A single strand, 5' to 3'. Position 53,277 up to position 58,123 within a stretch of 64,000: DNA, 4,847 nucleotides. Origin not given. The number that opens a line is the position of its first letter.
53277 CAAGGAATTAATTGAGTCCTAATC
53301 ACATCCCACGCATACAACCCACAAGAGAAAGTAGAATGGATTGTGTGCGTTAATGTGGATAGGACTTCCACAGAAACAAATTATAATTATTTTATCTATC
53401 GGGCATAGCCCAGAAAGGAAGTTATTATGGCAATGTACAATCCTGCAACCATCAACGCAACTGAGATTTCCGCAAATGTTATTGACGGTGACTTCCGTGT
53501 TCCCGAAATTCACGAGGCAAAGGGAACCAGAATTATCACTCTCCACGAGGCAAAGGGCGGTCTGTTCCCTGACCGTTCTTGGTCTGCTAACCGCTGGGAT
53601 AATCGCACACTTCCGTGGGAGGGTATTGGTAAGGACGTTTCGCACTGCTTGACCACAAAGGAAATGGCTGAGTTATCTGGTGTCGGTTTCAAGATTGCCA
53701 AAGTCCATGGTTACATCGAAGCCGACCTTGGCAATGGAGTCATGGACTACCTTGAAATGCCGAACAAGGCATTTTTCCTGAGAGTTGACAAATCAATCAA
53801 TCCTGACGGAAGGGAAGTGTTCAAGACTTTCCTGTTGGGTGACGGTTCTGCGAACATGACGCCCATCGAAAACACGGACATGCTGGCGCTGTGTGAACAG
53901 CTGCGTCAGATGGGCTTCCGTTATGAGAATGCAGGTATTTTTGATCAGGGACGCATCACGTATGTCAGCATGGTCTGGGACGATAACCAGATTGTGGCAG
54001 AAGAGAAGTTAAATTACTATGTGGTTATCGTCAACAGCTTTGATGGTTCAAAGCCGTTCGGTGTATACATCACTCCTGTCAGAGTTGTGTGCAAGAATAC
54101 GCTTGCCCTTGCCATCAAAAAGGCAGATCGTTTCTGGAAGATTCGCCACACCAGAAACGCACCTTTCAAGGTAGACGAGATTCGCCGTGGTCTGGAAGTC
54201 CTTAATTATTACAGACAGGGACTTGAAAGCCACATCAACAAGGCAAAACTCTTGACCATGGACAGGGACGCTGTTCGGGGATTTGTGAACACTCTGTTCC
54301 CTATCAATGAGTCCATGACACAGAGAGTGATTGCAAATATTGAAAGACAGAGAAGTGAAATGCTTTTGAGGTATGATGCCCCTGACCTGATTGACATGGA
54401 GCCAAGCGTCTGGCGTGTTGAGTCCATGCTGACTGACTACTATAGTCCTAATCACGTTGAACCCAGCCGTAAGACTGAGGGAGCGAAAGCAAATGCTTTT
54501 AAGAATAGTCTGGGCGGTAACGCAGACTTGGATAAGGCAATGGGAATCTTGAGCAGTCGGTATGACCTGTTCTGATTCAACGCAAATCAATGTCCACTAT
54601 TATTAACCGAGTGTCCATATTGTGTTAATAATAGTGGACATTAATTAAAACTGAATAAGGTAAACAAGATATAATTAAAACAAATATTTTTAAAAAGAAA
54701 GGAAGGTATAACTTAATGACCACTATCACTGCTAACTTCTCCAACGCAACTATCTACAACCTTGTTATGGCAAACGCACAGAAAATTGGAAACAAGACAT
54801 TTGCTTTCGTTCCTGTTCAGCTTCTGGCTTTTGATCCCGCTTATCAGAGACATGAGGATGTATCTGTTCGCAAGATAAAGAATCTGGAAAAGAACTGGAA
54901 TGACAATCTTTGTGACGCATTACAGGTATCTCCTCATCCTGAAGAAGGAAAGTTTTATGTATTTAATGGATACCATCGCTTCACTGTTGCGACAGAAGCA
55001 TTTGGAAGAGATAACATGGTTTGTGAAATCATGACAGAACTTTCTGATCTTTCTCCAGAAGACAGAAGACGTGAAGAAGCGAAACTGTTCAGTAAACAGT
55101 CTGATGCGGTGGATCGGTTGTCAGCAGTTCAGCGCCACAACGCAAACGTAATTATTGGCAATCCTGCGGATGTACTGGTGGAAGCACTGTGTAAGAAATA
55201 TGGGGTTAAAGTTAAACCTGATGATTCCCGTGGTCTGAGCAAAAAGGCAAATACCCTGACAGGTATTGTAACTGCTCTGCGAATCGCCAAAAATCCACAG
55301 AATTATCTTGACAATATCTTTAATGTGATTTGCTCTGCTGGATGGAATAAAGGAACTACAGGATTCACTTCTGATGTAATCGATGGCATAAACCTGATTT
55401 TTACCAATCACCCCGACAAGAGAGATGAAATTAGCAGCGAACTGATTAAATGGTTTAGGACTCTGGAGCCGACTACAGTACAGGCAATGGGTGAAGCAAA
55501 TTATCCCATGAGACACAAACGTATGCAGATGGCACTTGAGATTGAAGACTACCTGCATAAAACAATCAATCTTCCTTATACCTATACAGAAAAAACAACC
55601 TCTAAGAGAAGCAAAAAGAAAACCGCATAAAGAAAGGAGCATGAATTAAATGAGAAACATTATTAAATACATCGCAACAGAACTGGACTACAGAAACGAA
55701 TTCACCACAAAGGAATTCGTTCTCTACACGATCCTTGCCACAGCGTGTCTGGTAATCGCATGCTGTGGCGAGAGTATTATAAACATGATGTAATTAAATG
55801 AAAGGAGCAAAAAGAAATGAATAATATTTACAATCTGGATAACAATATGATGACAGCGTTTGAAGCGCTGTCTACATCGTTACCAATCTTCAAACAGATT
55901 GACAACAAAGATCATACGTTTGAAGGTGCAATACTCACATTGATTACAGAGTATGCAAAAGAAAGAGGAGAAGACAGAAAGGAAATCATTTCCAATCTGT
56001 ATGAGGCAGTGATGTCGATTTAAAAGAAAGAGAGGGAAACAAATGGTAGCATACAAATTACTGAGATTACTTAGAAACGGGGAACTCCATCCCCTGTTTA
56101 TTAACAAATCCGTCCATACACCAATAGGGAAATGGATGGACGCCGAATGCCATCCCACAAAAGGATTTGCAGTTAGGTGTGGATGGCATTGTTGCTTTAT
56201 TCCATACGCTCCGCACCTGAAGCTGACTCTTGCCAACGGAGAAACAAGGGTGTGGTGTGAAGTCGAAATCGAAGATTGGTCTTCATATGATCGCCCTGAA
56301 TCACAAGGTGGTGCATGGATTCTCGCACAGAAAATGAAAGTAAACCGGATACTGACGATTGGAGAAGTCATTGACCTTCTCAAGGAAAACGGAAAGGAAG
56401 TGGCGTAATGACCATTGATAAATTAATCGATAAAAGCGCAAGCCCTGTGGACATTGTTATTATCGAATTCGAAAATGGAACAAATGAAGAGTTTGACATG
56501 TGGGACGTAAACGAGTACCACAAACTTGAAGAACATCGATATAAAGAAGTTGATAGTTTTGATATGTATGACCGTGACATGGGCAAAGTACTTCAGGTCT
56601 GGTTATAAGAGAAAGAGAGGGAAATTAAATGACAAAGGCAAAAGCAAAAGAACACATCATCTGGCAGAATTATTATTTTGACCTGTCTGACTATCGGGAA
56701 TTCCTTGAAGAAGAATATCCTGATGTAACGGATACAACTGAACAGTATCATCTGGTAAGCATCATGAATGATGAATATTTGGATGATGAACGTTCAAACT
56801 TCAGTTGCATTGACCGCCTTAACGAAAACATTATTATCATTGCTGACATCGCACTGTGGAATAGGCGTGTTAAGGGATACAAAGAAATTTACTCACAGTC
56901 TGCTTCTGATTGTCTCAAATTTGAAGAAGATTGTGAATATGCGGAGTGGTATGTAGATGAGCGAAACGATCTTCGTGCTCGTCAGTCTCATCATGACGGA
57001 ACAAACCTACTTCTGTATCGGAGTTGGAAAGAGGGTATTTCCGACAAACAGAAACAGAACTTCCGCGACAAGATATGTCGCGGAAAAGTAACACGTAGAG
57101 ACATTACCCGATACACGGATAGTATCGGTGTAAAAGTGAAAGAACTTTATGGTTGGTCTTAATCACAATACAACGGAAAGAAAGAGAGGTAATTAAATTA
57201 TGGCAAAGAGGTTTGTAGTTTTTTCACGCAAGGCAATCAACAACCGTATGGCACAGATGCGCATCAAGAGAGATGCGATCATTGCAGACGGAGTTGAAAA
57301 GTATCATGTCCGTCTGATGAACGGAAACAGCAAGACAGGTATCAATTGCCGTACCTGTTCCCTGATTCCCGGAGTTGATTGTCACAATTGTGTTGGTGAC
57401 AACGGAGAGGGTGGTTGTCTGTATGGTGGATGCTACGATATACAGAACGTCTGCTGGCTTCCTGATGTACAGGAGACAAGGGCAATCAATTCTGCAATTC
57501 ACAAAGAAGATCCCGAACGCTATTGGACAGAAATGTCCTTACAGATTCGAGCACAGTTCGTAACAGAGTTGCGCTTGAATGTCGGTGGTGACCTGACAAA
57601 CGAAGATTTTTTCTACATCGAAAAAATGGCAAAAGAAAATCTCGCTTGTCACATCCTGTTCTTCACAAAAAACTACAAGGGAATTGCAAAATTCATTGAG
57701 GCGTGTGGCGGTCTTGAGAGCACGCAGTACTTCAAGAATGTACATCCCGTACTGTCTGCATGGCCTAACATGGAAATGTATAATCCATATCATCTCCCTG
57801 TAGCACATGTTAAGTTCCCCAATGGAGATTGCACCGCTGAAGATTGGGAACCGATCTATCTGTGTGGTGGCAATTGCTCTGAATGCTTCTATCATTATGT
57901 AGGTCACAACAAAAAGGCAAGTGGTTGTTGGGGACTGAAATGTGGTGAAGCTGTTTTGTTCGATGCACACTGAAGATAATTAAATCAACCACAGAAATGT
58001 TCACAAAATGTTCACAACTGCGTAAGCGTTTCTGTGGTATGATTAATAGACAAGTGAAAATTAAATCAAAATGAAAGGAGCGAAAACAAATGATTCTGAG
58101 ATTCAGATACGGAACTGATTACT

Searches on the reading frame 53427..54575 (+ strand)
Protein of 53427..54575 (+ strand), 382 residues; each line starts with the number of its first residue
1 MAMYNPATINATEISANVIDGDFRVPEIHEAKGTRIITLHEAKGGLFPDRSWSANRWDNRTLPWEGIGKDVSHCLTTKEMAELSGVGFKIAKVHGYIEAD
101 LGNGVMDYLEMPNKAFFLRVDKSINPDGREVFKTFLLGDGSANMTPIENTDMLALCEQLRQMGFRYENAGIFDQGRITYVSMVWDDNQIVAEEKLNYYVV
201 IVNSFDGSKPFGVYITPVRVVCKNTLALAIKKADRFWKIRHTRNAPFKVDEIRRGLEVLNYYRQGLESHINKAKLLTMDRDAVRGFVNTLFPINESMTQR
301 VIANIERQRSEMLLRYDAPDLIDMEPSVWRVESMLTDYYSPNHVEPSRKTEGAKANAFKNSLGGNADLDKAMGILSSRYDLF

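Call 9: search_protein_families(library=pfam, proteins=[window:53427-54575:+], max_evalue=0.01)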
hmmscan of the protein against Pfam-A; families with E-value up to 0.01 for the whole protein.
window:53427-54575:+ (382 aa): 1 family
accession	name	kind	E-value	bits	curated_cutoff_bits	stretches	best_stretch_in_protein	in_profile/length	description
PF06067.16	DUF932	-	4.8e-31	108.7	23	1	141-351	6-216/227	Domain of unknown function (DUF932)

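Call 10: search_protein_families(library=phrogs, proteins=[window:53427-54575:+], max_evalue=0.01)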
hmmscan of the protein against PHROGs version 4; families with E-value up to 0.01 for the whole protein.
window:53427-54575:+ (382 aa): 1 family
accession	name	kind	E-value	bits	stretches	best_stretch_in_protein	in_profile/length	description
phrog_1221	-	unknown function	1.3e-40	140.6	1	57-352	30-317/355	-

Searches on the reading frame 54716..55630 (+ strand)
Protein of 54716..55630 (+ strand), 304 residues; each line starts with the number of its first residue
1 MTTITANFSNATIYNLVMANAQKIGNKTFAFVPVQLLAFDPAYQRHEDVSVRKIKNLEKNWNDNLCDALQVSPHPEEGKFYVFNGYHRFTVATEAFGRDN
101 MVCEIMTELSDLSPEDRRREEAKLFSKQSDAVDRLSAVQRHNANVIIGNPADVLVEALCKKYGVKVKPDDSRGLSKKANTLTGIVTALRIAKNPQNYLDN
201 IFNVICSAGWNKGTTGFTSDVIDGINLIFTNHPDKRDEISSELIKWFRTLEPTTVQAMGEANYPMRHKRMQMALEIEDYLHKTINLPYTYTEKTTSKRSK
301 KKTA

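Call 9: search_protein_families(library=pfam, proteins=[window:54716-55630:+], max_evalue=0.01)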
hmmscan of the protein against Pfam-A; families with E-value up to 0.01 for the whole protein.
window:54716-55630:+ (304 aa): 1 family
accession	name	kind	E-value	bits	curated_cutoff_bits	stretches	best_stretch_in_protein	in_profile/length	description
PF20188.4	DUF6551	-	2.6e-09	37.4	26.8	1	42-262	5-211/242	Family of unknown function (DUF6551)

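Call 10: search_protein_families(library=phrogs, proteins=[window:54716-55630:+], max_evalue=0.01)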
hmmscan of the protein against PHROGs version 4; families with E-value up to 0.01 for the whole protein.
window:54716-55630:+ (304 aa): 1 family
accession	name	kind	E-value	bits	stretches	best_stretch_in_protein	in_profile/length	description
phrog_1033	-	DNA, RNA and nucleotide metabolism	3.2e-08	34.8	1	9-99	11-105/334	ParB-like partition protein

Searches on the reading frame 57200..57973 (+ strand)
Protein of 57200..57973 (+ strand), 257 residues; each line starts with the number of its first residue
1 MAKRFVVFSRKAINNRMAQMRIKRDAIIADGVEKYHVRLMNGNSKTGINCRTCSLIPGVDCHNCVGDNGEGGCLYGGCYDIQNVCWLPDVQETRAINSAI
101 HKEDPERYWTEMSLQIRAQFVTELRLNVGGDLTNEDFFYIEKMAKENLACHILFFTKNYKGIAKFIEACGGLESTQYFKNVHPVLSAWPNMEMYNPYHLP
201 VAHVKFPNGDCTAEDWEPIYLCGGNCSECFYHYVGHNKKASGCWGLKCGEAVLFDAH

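Call 35: search_protein_families(library=pfam, proteins=[window:57200-57973:+], max_evalue=0.01)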
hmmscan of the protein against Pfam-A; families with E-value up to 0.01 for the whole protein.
window:57200-57973:+ (257 aa): 1 family
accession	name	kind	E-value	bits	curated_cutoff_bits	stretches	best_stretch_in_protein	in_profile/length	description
PF17338.8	GP88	-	6.2e-05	23.4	24.4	1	52-164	27-143/230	Gene product 88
